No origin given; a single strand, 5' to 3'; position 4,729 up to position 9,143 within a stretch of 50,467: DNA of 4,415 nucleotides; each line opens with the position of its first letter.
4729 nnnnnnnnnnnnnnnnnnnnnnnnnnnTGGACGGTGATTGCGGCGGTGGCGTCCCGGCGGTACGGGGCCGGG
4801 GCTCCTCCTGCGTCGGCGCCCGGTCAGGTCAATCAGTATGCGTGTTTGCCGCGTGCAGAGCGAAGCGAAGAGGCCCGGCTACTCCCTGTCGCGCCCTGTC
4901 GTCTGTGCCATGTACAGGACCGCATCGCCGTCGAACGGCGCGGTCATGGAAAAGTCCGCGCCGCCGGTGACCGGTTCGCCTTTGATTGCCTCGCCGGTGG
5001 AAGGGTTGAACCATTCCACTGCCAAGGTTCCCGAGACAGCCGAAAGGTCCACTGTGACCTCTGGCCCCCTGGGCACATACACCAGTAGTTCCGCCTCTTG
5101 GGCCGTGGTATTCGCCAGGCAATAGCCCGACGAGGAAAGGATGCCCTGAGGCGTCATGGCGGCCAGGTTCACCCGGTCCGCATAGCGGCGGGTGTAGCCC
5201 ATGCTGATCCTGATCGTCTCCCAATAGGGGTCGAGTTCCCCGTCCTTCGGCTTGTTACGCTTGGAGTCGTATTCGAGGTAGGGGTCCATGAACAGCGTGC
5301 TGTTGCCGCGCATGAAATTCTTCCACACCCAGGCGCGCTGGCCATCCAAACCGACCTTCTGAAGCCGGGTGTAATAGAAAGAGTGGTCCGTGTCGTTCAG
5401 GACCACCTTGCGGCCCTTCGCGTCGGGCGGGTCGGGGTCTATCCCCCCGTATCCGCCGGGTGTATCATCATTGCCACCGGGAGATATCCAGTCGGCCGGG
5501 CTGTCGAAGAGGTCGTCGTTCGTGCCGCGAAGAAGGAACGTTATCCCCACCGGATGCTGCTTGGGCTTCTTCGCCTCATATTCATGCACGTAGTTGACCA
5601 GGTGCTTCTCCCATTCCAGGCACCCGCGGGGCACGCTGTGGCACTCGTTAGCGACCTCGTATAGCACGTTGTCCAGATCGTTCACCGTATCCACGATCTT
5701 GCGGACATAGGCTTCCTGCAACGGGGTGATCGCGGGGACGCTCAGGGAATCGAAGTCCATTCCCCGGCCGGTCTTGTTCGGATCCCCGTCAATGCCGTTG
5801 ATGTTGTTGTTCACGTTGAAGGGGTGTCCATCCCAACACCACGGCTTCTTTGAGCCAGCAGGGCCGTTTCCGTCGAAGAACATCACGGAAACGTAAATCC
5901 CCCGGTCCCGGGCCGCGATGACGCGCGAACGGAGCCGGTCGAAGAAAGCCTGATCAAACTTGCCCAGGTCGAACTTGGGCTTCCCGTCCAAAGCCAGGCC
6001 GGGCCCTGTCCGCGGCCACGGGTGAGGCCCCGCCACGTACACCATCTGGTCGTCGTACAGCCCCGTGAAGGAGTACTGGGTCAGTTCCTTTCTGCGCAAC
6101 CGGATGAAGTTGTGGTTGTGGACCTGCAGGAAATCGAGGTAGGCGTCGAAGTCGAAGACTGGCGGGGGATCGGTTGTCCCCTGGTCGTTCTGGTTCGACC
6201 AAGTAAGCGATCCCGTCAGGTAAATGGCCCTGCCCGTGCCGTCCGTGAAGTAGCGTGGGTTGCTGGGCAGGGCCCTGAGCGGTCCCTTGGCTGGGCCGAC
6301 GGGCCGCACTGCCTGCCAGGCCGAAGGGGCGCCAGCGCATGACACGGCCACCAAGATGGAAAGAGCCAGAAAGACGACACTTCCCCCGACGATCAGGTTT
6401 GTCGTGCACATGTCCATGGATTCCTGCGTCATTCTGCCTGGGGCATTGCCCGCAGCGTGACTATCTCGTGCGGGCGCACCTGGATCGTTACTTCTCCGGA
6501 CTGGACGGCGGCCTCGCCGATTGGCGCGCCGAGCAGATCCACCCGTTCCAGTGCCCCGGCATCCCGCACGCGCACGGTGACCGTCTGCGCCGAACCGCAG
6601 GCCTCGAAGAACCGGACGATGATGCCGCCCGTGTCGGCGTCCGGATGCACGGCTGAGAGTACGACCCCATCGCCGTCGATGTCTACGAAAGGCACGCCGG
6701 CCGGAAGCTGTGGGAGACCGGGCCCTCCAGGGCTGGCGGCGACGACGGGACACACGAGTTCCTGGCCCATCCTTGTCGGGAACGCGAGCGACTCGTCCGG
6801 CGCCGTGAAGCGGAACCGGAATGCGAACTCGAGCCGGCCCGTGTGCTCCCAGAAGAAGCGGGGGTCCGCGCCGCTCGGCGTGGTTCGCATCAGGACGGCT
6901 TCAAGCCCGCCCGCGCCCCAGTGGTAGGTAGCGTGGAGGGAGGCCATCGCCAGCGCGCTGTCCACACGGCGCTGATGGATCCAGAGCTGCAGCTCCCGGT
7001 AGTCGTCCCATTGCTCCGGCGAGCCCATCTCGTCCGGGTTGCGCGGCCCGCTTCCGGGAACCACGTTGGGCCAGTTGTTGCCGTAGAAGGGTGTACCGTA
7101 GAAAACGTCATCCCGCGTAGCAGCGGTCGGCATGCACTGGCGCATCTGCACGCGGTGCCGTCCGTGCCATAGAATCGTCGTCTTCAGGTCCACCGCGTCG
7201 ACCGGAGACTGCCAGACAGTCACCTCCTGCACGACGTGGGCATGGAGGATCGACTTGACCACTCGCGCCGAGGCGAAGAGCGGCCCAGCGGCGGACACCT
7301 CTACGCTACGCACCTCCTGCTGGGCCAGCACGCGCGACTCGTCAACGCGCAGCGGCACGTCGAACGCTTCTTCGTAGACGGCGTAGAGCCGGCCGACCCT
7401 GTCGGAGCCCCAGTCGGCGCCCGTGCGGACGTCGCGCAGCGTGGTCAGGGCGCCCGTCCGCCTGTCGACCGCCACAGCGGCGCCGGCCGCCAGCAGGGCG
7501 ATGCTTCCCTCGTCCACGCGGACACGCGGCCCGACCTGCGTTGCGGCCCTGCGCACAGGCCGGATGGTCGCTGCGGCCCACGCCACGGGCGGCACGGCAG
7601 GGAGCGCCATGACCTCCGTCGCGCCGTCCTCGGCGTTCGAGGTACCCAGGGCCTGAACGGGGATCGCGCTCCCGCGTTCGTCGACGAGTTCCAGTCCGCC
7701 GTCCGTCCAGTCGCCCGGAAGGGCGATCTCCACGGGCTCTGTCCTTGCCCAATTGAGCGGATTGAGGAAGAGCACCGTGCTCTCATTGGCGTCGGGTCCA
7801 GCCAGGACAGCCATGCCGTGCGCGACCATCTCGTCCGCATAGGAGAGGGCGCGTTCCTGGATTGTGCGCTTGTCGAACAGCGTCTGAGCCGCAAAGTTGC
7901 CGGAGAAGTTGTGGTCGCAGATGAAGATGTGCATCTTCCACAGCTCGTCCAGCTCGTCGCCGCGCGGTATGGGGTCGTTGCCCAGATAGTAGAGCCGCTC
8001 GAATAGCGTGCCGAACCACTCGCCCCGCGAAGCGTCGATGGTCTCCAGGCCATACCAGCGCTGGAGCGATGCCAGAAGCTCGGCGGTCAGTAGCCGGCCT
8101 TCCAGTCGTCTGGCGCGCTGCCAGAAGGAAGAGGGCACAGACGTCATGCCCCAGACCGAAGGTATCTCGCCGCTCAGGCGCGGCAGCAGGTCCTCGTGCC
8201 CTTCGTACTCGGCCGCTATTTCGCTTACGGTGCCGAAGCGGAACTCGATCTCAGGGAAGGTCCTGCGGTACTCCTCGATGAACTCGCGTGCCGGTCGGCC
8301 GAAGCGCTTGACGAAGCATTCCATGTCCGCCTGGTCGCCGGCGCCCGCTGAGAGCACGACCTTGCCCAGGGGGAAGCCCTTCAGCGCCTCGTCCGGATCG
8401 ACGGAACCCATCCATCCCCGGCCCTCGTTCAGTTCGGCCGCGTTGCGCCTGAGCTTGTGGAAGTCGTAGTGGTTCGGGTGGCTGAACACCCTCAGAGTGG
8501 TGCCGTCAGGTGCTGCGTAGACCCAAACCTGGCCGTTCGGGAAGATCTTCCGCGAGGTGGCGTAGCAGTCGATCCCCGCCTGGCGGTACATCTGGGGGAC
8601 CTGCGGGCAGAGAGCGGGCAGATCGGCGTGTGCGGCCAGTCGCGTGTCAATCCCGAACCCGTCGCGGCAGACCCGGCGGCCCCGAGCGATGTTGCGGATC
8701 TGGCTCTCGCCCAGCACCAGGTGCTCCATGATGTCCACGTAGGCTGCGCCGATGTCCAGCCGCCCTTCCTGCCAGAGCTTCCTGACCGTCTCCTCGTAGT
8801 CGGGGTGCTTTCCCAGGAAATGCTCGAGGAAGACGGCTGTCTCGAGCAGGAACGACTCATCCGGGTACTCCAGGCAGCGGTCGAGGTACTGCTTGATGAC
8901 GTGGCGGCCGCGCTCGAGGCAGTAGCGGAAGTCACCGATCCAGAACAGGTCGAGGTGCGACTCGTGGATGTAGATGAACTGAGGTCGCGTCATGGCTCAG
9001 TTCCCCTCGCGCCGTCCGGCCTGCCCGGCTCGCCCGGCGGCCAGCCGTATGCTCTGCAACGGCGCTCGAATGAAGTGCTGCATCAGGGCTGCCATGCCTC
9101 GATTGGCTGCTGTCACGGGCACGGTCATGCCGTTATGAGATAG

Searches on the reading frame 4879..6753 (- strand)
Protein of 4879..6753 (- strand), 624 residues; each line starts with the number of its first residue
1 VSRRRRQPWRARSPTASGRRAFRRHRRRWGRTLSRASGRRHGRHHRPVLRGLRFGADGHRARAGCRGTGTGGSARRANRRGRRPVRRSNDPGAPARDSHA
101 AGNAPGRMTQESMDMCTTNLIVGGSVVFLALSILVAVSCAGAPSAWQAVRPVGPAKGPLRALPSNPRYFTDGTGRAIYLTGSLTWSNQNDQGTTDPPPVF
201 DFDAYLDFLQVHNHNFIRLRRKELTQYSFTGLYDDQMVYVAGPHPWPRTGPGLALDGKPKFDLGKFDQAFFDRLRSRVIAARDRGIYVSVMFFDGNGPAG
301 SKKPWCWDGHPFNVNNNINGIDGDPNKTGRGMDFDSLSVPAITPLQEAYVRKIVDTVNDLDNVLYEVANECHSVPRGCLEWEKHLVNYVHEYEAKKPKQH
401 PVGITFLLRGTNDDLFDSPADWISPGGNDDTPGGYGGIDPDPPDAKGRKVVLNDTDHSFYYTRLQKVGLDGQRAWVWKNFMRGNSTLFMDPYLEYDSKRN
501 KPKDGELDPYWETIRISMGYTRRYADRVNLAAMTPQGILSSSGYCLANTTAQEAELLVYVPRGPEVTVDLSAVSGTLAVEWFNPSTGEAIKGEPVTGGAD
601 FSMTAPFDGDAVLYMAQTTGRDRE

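Call 32: search_protein_families(library=pfam, proteins=[window:4879-6753:-], max_evalue=0.001)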
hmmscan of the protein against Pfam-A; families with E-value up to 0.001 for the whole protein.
window:4879-6753:- (624 aa): 2 families
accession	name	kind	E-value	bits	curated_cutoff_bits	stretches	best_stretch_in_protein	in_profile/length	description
PF19815.4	DUF6298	-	1e-07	31.6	28.1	1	244-405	207-369/487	Family of unknown function (DUF6298)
PF12904.13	Collagen_bind_2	-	1.3e-06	28.6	22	1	549-606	22-78/92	Putative collagen-binding domain of a collagenase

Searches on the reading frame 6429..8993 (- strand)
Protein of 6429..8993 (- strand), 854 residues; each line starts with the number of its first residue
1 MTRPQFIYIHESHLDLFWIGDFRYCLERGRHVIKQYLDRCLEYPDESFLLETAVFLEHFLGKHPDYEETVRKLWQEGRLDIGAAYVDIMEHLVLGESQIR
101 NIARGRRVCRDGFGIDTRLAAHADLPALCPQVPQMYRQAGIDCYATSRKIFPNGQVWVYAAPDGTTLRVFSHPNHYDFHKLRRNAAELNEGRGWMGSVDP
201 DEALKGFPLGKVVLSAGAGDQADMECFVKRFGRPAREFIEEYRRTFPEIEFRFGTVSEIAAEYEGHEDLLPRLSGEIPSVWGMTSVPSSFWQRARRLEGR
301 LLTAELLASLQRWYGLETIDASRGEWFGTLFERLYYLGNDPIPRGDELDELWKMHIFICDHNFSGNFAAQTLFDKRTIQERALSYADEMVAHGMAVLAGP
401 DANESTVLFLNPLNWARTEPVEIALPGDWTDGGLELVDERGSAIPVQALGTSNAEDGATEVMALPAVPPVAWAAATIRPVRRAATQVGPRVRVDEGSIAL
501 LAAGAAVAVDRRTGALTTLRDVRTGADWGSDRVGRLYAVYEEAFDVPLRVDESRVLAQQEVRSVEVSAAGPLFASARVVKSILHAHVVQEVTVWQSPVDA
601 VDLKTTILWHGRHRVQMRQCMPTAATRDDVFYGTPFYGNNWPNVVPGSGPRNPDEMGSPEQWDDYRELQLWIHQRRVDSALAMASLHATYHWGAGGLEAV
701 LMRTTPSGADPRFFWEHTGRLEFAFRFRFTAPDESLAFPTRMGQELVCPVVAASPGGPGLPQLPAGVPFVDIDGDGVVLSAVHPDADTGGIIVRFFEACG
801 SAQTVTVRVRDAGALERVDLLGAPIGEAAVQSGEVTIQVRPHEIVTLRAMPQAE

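Call 32: search_protein_families(library=pfam, proteins=[window:6429-8993:-], max_evalue=0.001)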
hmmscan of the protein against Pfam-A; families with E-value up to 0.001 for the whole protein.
window:6429-8993:- (854 aa): 3 families
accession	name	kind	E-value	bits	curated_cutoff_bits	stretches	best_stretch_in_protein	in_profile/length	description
PF01074.27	Glyco_hydro_38N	-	4.4e-17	62.8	25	1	9-148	5-145/270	Glycosyl hydrolases family 38 N-terminal domain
PF17677.7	Glyco_hydro38C2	-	1.1e-10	41.9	22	1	777-847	2-72/72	Glycosyl hydrolases family 38 C-terminal beta sandwich domain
PF07748.19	Glyco_hydro_38C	-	2.1e-05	25.3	25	1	507-632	8-135/206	Glycosyl hydrolases family 38 C-terminal domain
